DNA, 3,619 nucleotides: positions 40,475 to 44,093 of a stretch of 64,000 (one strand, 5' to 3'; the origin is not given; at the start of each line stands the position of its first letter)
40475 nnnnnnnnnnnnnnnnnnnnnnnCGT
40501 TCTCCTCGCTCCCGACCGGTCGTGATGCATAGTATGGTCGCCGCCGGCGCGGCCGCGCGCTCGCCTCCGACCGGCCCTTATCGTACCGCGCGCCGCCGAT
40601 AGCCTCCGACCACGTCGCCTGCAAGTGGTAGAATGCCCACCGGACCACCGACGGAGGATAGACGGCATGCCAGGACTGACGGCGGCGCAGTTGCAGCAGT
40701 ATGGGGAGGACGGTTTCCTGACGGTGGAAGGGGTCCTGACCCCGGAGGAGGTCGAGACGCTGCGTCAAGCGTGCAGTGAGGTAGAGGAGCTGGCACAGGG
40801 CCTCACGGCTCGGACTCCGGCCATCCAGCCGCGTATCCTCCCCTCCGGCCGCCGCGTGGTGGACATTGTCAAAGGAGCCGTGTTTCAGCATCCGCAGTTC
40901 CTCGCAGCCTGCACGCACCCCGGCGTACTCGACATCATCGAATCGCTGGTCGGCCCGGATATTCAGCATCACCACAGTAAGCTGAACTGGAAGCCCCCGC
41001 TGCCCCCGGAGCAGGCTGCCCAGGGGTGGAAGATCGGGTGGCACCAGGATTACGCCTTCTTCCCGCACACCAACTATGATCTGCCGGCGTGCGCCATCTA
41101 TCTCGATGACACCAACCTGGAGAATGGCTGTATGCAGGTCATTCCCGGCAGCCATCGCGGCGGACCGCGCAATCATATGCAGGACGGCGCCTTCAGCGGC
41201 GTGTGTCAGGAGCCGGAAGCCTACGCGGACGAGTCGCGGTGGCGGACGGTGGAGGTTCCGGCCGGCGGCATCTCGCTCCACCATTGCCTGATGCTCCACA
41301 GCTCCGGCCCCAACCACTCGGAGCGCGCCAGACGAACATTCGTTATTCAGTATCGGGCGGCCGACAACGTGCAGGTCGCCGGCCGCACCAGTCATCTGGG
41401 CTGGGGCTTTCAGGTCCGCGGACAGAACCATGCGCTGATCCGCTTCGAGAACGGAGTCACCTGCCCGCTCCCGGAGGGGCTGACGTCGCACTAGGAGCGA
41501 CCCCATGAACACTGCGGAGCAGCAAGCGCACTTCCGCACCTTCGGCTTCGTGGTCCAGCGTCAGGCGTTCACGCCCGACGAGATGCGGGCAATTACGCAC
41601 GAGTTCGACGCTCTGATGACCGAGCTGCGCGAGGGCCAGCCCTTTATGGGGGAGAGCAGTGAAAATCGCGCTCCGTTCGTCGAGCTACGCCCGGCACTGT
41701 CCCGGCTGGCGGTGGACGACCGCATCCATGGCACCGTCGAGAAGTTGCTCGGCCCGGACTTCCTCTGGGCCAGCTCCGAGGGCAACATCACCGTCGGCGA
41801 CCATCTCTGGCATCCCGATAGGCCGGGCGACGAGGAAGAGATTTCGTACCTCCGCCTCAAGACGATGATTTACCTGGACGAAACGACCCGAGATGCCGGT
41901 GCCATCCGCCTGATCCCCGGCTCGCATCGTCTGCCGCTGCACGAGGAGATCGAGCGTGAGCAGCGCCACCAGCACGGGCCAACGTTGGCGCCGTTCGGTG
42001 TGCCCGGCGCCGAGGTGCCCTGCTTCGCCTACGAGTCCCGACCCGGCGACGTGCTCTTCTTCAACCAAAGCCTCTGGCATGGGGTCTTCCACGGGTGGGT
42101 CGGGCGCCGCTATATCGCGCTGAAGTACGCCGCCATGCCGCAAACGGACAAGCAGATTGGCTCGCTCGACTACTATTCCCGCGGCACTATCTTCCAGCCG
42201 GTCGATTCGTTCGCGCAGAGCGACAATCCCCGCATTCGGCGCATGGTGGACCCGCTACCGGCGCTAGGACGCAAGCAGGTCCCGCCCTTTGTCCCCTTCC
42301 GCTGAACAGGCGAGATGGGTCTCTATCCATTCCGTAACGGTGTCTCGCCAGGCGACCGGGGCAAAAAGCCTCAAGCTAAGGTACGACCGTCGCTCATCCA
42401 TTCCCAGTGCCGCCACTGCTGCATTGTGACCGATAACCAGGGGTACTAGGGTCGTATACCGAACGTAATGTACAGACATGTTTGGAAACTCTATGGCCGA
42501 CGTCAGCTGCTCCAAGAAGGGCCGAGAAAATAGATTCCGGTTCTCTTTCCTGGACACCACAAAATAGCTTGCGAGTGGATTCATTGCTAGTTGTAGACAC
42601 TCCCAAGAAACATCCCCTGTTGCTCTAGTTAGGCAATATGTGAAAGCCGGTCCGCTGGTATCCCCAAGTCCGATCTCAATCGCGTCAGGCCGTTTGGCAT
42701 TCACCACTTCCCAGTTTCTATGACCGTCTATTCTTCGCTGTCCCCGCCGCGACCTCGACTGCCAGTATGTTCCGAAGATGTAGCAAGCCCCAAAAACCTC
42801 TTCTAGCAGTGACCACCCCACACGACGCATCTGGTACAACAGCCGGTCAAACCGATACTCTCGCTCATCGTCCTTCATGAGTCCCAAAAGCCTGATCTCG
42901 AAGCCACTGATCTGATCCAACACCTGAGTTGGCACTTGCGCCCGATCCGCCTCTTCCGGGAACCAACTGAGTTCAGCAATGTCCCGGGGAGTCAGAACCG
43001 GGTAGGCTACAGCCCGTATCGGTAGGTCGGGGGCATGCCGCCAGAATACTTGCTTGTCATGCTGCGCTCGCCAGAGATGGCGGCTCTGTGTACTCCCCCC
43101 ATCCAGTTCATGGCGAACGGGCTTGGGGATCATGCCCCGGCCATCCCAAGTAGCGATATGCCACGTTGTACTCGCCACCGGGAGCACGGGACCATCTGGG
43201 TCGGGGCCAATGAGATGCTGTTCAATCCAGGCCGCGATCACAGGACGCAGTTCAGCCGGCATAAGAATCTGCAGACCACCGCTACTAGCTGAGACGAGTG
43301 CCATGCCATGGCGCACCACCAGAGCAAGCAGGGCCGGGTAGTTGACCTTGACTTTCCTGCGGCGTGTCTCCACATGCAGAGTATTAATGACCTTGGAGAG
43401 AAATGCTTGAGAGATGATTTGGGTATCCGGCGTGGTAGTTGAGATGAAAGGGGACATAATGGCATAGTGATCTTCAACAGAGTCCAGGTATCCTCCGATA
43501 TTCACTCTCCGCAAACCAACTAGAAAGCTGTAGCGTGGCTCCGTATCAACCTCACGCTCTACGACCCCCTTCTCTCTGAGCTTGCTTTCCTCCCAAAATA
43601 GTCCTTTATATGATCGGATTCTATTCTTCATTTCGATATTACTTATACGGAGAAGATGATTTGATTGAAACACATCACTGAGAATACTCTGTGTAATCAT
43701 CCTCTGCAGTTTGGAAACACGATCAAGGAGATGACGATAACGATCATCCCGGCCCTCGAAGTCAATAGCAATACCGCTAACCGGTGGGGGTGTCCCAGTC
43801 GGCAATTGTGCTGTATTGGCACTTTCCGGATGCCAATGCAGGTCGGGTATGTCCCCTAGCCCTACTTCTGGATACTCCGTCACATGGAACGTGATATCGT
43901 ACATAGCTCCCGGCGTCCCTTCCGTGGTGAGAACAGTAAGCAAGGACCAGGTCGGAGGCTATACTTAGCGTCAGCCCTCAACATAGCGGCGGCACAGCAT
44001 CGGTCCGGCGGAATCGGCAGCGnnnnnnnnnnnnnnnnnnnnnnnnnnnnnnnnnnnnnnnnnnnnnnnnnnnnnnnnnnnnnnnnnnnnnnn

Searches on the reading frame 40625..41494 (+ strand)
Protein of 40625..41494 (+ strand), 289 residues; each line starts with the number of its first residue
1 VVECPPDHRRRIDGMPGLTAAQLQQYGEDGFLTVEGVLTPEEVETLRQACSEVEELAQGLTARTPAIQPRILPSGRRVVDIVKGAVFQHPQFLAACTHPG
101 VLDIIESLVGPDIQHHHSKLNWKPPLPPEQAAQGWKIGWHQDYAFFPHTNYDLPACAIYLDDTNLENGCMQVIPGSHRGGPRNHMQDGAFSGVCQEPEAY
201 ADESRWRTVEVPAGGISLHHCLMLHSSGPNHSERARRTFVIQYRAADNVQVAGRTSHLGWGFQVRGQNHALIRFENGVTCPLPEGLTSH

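Call 3: search_protein_families(library=pfam, proteins=[window:40625-41494:+], max_evalue=0.01)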
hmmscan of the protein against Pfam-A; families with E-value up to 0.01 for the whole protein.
window:40625-41494:+ (289 aa): 1 family
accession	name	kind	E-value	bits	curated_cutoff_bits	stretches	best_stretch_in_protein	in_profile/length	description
PF05721.19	PhyH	-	1.3e-36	127.3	22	1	27-237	2-212/213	Phytanoyl-CoA dioxygenase (PhyH)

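Call 34: search_protein_families(library=ncbifam, proteins=[window:40625-41494:+], max_evalue=0.001)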
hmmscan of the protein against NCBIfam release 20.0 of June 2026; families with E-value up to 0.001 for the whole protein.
window:40625-41494:+ (289 aa): 4 families
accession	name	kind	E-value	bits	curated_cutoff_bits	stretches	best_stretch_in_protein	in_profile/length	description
TIGR02408.1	ectoine_ThpD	equivalog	8.9e-14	51.5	336.5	1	18-249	17-253/277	ectoine hydroxylase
NF052437.1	MPhHdxlPhnYGIM8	equivalog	1.5e-11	44.2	500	1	18-246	5-216/260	methylphosphonate hydroxylase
NF045813.1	DxPntBtaHylase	equivalog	3.2e-08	33.2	550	1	24-235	23-236/285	1-deoxypentalenic acid 11-beta-hydroxylase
TIGR01762.1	chlorin-enz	subfamily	9.9e-08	31.6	226.3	1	18-178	3-158/288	chlorinating enzyme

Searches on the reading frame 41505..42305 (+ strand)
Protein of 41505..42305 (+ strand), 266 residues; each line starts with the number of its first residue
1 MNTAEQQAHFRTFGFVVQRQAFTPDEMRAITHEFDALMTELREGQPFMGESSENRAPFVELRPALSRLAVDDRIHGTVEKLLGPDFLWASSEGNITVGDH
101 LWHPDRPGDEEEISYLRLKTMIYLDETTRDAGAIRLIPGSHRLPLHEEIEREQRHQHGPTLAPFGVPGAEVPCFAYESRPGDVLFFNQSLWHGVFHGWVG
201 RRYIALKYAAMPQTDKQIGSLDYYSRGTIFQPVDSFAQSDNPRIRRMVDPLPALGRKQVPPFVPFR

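Call 3: search_protein_families(library=pfam, proteins=[window:41505-42305:+], max_evalue=0.01)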
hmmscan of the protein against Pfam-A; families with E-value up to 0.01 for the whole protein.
window:41505-42305:+ (266 aa): 1 family
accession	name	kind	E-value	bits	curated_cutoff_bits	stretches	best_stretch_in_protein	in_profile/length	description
PF05721.19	PhyH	-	1.5e-14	55.3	22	1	10-193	1-201/213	Phytanoyl-CoA dioxygenase (PhyH)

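Call 34: search_protein_families(library=ncbifam, proteins=[window:41505-42305:+], max_evalue=0.001)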
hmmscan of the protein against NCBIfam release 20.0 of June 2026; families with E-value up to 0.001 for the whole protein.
window:41505-42305:+ (266 aa): 2 families
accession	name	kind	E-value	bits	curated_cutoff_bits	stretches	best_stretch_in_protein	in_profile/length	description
TIGR02408.1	ectoine_ThpD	equivalog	1e-05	25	336.5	1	4-144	19-172/277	ectoine hydroxylase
TIGR01762.1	chlorin-enz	subfamily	0.00052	19.4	226.3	0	3-89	4-91/288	chlorinating enzyme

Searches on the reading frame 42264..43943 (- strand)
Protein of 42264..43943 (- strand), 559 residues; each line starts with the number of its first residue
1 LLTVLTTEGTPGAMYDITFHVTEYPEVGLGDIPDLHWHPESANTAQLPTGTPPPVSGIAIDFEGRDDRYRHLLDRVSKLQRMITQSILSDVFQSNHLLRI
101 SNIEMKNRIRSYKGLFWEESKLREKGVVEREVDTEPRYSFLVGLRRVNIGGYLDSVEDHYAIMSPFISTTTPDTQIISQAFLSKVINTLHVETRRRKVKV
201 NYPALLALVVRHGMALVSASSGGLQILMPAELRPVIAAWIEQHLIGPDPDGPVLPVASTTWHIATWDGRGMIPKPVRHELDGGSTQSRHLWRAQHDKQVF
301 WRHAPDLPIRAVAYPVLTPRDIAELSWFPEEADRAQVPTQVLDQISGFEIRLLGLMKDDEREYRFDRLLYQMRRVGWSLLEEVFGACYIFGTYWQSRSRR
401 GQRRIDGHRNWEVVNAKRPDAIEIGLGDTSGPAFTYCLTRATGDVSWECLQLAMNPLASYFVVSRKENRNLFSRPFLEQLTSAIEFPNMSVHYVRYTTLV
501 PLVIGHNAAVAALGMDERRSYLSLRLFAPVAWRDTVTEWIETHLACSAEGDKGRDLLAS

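Call 3: search_protein_families(library=pfam, proteins=[window:42264-43943:-], max_evalue=0.01)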
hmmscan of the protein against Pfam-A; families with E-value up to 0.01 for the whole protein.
window:42264-43943:- (559 aa): 0 families

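Call 34: search_protein_families(library=ncbifam, proteins=[window:42264-43943:-], max_evalue=0.001)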
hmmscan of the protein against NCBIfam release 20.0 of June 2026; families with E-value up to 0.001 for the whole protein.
window:42264-43943:- (559 aa): 0 families

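Call 40: search_protein_families(library=padloc, proteins=[window:42264-43943:-], max_evalue=0.01)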
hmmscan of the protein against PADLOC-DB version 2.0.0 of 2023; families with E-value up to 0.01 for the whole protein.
window:42264-43943:- (559 aa): 0 families

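Call 61: search_protein_representatives(protein=window:42264-43904:-)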
Query: 546 residues. Proteins with E-value up to 0.001 (for the whole library): 13; up to 1e-10: 6; up to 1e-30: 1. The best 13 are listed.
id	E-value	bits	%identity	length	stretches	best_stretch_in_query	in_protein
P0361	6.1e-288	972.4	77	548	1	1-546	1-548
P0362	4.9e-19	84.8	68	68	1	1-63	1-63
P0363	3.9e-15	71.9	30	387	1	294-532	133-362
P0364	3.3e-13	65.6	27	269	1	8-231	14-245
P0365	3.0e-12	62.4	25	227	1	299-515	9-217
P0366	6.6e-11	58.0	30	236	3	432-517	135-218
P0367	7.5e-08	47.9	26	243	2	70-134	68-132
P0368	9.0e-08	47.6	24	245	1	303-521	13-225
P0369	1.8e-05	40.0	35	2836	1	419-449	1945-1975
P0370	5.8e-05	38.3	26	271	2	53-134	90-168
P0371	6.8e-05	38.1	28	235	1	63-205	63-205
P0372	1.1e-04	37.4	32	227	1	90-207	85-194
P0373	7.3e-04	34.7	26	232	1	44-193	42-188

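Call 62: search_protein_families(library=pfam, proteins=[P0363, P0364, P0365, P0366, P0367, P0368, P0370, P0371], max_evalue=0.01)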
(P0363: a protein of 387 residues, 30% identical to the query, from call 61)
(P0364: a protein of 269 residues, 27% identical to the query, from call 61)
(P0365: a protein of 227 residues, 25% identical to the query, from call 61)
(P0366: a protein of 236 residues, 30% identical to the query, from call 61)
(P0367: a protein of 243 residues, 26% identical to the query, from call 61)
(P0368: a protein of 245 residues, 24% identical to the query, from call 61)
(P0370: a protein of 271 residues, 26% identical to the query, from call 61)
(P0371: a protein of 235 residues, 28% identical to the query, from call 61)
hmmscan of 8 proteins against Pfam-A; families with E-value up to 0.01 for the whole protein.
P0363 (387 aa): 0 families

P0364 (269 aa): 0 families

P0365 (227 aa): 0 families

P0366 (236 aa): 0 families

P0367 (243 aa): 0 families

P0368 (245 aa): 0 families

P0370 (271 aa): 0 families

P0371 (235 aa): 0 families
